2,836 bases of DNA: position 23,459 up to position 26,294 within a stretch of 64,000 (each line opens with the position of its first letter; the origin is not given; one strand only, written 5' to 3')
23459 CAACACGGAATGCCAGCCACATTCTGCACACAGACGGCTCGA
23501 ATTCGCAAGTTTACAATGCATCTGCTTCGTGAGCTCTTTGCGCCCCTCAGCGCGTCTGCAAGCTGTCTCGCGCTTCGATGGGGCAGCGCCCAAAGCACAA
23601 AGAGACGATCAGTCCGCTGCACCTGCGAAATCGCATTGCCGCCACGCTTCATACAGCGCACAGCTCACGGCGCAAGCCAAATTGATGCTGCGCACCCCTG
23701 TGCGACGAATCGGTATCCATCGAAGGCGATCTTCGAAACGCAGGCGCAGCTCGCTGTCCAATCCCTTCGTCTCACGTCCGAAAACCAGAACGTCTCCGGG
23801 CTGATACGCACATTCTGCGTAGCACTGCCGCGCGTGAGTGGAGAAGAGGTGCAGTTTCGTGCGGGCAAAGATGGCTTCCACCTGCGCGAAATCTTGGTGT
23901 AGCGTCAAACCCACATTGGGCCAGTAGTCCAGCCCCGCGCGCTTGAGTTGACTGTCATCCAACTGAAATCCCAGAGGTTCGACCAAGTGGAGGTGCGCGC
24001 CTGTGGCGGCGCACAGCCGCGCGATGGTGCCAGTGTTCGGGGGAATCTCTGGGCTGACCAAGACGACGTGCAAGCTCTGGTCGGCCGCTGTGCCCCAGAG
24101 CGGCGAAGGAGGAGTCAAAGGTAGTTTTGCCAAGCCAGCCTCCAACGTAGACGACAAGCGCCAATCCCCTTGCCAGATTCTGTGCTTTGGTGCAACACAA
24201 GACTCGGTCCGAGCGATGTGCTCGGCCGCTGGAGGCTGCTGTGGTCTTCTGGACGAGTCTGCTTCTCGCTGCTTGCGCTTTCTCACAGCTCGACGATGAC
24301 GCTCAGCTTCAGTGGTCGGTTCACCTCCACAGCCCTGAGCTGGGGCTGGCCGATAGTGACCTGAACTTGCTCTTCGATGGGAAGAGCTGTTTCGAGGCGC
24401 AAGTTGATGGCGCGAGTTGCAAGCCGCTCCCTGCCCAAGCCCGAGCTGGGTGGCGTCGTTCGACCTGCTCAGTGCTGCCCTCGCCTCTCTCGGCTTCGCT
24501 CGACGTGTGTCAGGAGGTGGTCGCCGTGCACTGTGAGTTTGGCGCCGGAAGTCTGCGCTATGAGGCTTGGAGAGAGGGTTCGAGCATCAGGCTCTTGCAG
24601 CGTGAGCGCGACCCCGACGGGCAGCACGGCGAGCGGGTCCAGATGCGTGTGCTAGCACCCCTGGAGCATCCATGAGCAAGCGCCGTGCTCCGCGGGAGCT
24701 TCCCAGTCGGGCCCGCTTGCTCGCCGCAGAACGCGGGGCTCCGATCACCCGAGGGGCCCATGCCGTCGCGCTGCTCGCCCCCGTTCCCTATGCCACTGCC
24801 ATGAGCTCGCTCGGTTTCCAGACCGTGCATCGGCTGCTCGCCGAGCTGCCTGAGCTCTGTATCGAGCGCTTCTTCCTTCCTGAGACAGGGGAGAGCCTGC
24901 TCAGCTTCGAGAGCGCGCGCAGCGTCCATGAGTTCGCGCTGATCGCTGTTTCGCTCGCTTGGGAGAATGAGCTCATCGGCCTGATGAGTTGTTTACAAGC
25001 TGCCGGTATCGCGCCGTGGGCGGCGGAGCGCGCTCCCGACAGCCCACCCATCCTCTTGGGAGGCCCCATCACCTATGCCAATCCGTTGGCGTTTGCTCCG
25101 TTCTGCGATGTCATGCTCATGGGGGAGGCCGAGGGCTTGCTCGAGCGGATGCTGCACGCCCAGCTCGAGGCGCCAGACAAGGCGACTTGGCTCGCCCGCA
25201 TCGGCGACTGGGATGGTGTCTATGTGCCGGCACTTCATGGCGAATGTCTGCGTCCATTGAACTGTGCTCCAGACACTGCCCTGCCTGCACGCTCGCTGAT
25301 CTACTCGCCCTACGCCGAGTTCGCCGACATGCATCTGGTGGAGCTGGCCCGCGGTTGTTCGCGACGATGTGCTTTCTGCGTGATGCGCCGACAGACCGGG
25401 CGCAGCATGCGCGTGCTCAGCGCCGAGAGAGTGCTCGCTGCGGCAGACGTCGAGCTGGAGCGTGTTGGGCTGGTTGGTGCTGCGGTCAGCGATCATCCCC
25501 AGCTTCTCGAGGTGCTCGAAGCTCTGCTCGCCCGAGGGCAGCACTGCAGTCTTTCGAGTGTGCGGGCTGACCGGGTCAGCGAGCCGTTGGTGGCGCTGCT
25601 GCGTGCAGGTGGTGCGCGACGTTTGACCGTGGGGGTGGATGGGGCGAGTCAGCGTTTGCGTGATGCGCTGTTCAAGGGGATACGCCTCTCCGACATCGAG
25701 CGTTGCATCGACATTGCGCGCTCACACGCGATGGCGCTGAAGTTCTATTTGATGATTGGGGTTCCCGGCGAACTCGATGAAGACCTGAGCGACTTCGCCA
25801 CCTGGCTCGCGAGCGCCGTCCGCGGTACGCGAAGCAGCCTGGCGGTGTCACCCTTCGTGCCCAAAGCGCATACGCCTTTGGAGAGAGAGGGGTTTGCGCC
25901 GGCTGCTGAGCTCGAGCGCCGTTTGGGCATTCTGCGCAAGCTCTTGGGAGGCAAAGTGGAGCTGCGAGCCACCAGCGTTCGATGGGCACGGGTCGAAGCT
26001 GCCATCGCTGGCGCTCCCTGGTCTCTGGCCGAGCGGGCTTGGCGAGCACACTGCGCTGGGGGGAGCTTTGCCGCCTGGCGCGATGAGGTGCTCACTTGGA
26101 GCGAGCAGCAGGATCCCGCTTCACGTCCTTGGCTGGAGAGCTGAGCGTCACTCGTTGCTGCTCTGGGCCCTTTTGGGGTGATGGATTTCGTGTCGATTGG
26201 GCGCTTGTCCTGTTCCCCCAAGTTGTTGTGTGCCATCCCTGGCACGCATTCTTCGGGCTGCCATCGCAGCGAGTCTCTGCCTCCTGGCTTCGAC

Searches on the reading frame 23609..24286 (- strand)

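Call 54: search_protein_families(library=pfam, proteins=[window:23609-24286:-], max_evalue=0.001)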
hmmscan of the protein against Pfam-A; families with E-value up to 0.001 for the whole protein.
window:23609-24286:- (225 aa): 1 family
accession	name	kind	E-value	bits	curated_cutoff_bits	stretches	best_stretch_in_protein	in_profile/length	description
PF00588.24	SpoU_methylase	-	1.3e-25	90.5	29.7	1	72-212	2-142/142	SpoU rRNA Methylase family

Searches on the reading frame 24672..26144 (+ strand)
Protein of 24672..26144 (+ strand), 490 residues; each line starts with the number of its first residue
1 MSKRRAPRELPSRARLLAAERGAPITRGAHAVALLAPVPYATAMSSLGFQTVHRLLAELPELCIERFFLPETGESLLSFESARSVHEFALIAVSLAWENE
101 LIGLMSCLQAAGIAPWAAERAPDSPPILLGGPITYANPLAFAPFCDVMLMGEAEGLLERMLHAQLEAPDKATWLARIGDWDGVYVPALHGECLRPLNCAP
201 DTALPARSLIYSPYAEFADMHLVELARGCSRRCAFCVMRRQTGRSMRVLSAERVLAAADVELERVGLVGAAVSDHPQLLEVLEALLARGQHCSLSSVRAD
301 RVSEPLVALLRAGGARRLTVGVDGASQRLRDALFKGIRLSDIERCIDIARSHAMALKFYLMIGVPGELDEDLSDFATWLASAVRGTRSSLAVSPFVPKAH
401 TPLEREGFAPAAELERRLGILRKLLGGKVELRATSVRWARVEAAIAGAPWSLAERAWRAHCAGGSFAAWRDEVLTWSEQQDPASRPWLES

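Call 54: search_protein_families(library=pfam, proteins=[window:24672-26144:+], max_evalue=0.001)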
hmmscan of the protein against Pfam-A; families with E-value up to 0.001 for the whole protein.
window:24672-26144:+ (490 aa): 2 families
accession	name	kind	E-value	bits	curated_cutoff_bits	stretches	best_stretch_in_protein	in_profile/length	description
PF19864.5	Radical_SAM_N2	-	3.2e-25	88.8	29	1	48-186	1-151/151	Radical SAM proteins, N-terminal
PF04055.27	Radical_SAM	-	1.3e-16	61.7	29.5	1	224-379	2-166/166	Radical SAM superfamily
